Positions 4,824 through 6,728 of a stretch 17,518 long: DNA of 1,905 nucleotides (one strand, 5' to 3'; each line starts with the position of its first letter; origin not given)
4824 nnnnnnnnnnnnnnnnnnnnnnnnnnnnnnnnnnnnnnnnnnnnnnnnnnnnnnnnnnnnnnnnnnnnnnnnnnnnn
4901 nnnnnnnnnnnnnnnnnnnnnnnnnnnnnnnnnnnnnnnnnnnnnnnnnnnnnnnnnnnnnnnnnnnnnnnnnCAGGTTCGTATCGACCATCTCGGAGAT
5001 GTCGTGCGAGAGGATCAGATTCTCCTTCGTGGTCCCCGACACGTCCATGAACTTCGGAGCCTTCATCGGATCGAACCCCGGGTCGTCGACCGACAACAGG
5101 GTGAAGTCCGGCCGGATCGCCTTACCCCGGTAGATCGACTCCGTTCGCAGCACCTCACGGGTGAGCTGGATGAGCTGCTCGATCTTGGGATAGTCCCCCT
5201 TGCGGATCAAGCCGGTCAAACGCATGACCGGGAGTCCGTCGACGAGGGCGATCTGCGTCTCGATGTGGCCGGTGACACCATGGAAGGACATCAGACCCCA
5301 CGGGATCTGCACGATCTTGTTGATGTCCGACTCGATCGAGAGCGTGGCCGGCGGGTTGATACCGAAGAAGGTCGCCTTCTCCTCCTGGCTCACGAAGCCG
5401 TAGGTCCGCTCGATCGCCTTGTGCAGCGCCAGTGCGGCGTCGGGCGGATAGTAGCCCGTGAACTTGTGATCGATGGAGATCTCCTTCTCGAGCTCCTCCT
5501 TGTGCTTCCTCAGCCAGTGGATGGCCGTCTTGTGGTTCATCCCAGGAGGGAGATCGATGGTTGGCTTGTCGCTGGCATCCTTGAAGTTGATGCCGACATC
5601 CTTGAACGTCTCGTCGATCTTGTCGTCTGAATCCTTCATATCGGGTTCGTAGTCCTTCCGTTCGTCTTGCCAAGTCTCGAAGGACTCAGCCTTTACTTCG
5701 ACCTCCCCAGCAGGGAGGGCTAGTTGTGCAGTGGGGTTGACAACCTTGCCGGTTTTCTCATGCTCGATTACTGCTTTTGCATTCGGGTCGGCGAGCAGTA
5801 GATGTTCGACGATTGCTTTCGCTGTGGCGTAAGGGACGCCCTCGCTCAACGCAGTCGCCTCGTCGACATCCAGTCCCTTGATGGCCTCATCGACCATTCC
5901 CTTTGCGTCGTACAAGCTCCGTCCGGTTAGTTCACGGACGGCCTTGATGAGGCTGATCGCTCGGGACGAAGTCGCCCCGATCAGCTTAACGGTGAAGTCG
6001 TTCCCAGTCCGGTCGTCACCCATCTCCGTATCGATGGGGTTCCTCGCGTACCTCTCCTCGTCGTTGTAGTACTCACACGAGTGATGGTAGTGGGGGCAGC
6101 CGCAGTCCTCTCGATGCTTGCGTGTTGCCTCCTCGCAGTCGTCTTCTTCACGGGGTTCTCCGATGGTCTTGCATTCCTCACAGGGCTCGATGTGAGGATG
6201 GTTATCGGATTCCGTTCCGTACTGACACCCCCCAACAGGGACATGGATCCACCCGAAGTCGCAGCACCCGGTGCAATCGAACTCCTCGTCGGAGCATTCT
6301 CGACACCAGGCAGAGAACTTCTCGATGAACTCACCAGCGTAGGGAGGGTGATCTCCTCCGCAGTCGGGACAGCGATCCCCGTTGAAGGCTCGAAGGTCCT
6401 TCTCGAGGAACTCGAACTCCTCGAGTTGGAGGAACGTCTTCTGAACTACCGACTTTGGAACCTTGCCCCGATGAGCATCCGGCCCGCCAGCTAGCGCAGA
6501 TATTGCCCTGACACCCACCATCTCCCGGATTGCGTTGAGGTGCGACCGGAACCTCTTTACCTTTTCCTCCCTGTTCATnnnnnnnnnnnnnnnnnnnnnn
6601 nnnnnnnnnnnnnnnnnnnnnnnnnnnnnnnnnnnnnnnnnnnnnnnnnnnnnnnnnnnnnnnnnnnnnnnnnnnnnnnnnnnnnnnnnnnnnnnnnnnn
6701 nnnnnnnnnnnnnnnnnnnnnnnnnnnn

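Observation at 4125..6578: AAA+ unfoldase carrying a ribosomal L7/L12 C-terminal domain and a Cys/His-rich metal-binding module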

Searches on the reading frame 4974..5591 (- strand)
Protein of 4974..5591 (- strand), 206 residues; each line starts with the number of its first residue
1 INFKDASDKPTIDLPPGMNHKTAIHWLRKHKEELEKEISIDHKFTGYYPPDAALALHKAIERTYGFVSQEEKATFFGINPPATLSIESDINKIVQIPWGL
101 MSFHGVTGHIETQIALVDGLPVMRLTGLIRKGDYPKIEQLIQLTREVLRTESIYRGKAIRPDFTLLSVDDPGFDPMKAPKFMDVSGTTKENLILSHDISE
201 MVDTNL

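Call 42: search_solved_structures(query=A4, max_evalue=10, show_alignments=2)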
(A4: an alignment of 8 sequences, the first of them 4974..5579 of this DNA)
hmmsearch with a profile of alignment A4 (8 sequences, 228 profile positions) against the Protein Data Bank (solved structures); distinct sequences matched with E-value up to 10: 1.
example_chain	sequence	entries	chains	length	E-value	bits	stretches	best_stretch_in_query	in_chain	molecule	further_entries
8zen_B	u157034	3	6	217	0.13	15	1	11-59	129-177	Adr-2-binding protein 1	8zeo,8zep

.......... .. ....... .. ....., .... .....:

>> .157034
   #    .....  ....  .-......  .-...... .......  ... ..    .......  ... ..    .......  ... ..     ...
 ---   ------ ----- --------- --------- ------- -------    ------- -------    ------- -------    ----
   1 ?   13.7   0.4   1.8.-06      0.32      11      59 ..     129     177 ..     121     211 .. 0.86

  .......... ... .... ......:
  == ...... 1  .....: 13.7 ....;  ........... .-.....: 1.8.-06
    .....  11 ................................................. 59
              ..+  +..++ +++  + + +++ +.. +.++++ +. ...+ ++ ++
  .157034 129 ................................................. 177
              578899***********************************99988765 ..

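Call 43: find_homologous_proteins(query=A4, max_evalue=0.00001)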
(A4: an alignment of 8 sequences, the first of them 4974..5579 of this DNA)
Query A4 (8 sequences) (202 aa, profile of the alignment): 20 proteins with E <= 0.00001 among 3732 candidates.
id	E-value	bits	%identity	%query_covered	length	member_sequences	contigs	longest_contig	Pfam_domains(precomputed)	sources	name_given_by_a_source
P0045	1.4e-53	200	33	97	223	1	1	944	-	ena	-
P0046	9.9e-50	187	33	97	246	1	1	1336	-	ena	-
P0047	3.0e-47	179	31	89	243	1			-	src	-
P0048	2.5e-40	156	28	96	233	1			-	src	-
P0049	3.6e-40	156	33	96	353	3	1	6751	PF00004.36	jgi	jgi:transitional endoplasmic reticulum ATPase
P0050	2.1e-38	150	31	80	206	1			-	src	-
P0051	2.3e-35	140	29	82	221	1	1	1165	-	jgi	-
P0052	4.0e-35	139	32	96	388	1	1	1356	PF00004.36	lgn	-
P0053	1.9e-34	137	31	94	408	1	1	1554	PF00004.36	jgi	jgi:transitional endoplasmic reticulum ATPase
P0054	2.0e-33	134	28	60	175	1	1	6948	-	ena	-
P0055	3.1e-33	133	35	49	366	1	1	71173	PF00004.36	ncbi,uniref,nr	ncbi:putative ATP-dependent 26S proteasome regulatory subunit [Erwinia phage vB_EamP_Gutmeister]|uni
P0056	2.6e-24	104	31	47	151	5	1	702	-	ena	-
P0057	3.2e-24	104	33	61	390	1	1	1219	PF00004.36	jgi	jgi:transitional endoplasmic reticulum ATPase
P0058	2.1e-22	98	33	66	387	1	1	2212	PF00004.36,PF20720.4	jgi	jgi:transitional endoplasmic reticulum ATPase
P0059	4.8e-22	97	34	65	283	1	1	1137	PF00004.36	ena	-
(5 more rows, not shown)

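Call 55: predict_structure(alignment_id=A5)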
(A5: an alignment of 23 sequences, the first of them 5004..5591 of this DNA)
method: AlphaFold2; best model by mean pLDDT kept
length: 196 residues; sequences in the alignment: 23
mean_pLDDT: 86.2   pTM: 0.75
mean pLDDT of the five models: 86.2, 85.7, 85.0, 83.3, 79.7
residues with pLDDT >= 90: 80; 70-90: 102; 50-70: 14; < 50: 0
segments of 3 or more residues with pLDDT < 50: none
pLDDT, mean of each block of 10 residues (from residue 1): 69 83 90 94 93 94 84 70 84 89 90 91 95 94 95 88 72 81 87 79
secondary structure, 60 per line:
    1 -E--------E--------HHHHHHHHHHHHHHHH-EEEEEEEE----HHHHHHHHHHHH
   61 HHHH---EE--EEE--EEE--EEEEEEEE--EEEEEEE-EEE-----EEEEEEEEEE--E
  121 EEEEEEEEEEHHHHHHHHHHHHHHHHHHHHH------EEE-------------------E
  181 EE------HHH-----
elements in order: H20-35 E37-44 H49-64 E72-74 E77-79 E82-89 E92-98 E100-102 E108-117 E120-130 H131-151 E158-160 E180-182

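Call 67: fold_search(model_id=the predicted structure, library=viral)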
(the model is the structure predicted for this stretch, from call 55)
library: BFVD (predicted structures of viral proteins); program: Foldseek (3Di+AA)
matches with E <= 10: 798; with E <= 0.001: 1
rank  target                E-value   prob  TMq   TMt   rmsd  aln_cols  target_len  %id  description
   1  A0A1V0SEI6            7.9e-04  1.00  0.29  0.16   8.6       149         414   10  AAA family ATPase [Indivirus ILV1]
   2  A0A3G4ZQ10            1.3e-03  0.99  0.31  0.30  14.7       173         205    9  Uncharacterized protein [Barrevirus sp.]
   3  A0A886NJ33            1.3e-03  0.98  0.27  0.15   8.6       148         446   10  (no name in the UniProt tables at hand)
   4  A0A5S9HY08            1.9e-03  0.98  0.29  0.15  10.1       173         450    8  AAA-type ATPase [Tenacibaculum phage PTm1]
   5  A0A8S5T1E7            2.0e-03  0.96  0.27  0.16  11.0       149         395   13  ATPase [Myoviridae sp. ctWb16]
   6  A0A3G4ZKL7            6.8e-03  0.93  0.29  0.26  14.8       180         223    9  Uncharacterized protein [Terrestrivirus sp.]
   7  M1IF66                9.7e-03  0.44  0.20  0.09  12.5       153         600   11  (no name in the UniProt tables at hand)
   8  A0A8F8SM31            1.0e-02  0.54  0.22  0.12  12.2       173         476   10  (no name in the UniProt tables at hand)
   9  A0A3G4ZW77            1.1e-02  0.90  0.26  0.27  15.0       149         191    9  Uncharacterized protein [Faunusvirus sp.]
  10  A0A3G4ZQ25            1.3e-02  0.63  0.20  0.13  13.8       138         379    9  AAA family ATPase [Barrevirus sp.]
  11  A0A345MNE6            1.5e-02  0.94  0.31  0.17   9.9       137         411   14  (no name in the UniProt tables at hand)
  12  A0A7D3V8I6            1.5e-02  0.75  0.27  0.12  11.4       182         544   11  AAA+ family ATPase [Fadolivirus FV1/VV64]
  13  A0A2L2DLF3            1.7e-02  0.69  0.27  0.18  12.1       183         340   13  Mitochondrial chaperone [Acanthamoeba polyphaga mimivirus]
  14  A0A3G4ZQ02            2.3e-02  0.89  0.33  0.30  15.2       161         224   12  Uncharacterized protein [Barrevirus sp.]
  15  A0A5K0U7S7            3.3e-02  0.60  0.26  0.14  19.2       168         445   14  Putative mitochondrial chaperone BCS1-B [Yasminevirus sp. GU-2018]
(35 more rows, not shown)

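Call 91: fold_search(model_id=the predicted structure, library=pdb)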
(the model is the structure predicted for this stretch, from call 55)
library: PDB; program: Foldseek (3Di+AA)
matches with E <= 10: 948; with E <= 0.001: 2
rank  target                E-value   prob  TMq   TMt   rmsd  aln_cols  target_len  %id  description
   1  8t7u_A                1.7e-04  1.00  0.29  0.17   9.8       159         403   14  ADP-bound Bcs1 (unsymmetrized) (released 2024-06-05)
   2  8t14_A                4.4e-04  0.99  0.29  0.16  10.7       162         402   14  ADP-bound Bcs1 (C7 symmetrized) (released 2024-06-05)
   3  6sh3_A                1.0e-03  0.99  0.28  0.17   8.9       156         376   12  Structure of the ADP state of the heptameric Bcs1 AAA-ATPase (released 2020-02-05)
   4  8tby_A                1.3e-03  0.99  0.30  0.18  12.0       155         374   14  Apo Bcs1, unsymmetrized (released 2024-06-05)
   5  9gsn_A                4.1e-03  0.89  0.25  0.17   9.7       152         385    8  Structure of the ATPgS-S1 state of the heptameric Bcs1 AAA-ATPase (released 2025-06-04)
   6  6ukp_A                4.9e-03  0.95  0.28  0.17   9.9       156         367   13  Apo mBcs1 (released 2020-02-12)
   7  7z1r                  6.1e-03  0.92  0.28  0.28  14.3       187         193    8  X-ray crystal structure of SLPYL1-E151D mutant ABA complex (released 2022-07-13)
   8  5ur4                  6.1e-03  0.91  0.28  0.30  14.5       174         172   10  1.5 A Crystal structure of PYR1 bound to Pyrabactin (released 2018-01-24)
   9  9gs2_A                6.5e-03  0.98  0.31  0.19   7.5       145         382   12  Structure of the Rieske bound Apo1 state of the heptameric Bcs1 AAA-ATPase (released 2025-06-04)
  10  9gnm_B                7.8e-03  0.89  0.27  0.27  14.5       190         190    9  X-ray crystal structure of VvPYL1 (released 2024-10-16)
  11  3k3k_B                8.7e-03  0.69  0.23  0.24  14.7       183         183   10  Crystal structure of dimeric abscisic acid (ABA) receptor pyrabactin resistance 1 (PYR1) with ABA-bound closed-lid and (released 2009-11-17)
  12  5gwo_C                9.8e-03  0.87  0.26  0.29   9.9       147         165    8  Crystal structure of RCAR3:PP2C S265F/I267M with (+)-ABA (released 2017-09-13)
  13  5zcl_D                9.8e-03  0.80  0.24  0.28  11.3       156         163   11  Crystal structure of OsPP2C50 I267L:OsPYL/RCAR3 with (+)-ABA (released 2019-03-06)
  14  6v8l_B                1.1e-02  0.85  0.25  0.30  10.3       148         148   11  Crystal structure of Ara h 8.0201 (released 2020-12-16)
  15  5ur5                  1.2e-02  0.77  0.26  0.28  14.1       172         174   11  PYR1 bound to the rationally designed agonist 4m (released 2017-11-29)
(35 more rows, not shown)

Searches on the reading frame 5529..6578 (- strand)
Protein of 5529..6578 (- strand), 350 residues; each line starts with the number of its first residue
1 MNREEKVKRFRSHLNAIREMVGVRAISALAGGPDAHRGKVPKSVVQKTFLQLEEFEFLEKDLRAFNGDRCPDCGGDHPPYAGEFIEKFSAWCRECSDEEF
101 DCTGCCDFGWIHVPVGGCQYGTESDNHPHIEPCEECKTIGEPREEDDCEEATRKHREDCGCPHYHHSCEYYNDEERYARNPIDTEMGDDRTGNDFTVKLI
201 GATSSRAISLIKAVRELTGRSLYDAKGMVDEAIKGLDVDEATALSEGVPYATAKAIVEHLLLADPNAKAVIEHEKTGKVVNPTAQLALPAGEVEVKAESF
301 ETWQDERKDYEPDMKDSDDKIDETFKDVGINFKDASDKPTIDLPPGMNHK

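Call 9: find_homologous_proteins(query=window:5529-6578:-, max_evalue=0.01)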
Query seq(350 aa): 2769 candidates shared short words with the query, none scored E <= 0.01.

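Call 38: predict_structure(alignment_id=A3)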
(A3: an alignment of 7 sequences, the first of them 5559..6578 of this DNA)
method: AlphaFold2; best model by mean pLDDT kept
length: 340 residues; sequences in the alignment: 7
mean_pLDDT: 49.6   pTM: 0.39
mean pLDDT of the five models: 49.6, 48.6, 47.9, 47.7, 46.6
residues with pLDDT >= 90: 0; 70-90: 50; 50-70: 81; < 50: 209
segments of 3 or more residues with pLDDT < 50: 100-207, 216-219, 222-224, 247-254, 259-275, 277-323, 327-329, 337-340
pLDDT, mean of each block of 10 residues (from residue 1): 74 71 60 64 63 76 82 81 70 66 32 31 31 28 39 42 36 40 31 37 44 49 53 52 47 48 46 43 33 35 46 43 48 47
secondary structure, 60 per line:
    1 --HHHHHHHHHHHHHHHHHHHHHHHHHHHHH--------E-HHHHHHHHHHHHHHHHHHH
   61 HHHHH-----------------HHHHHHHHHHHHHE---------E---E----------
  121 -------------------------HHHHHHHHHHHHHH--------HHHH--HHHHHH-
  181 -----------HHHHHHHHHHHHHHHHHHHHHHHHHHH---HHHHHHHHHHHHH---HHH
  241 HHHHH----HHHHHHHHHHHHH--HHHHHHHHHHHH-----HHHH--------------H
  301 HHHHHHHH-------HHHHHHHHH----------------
elements in order: H3-31 H42-65 H83-95 H146-159 H168-171 H174-179 H192-218 H222-234 H238-245 H250-262 H265-276 H282-285 H300-308 H316-324
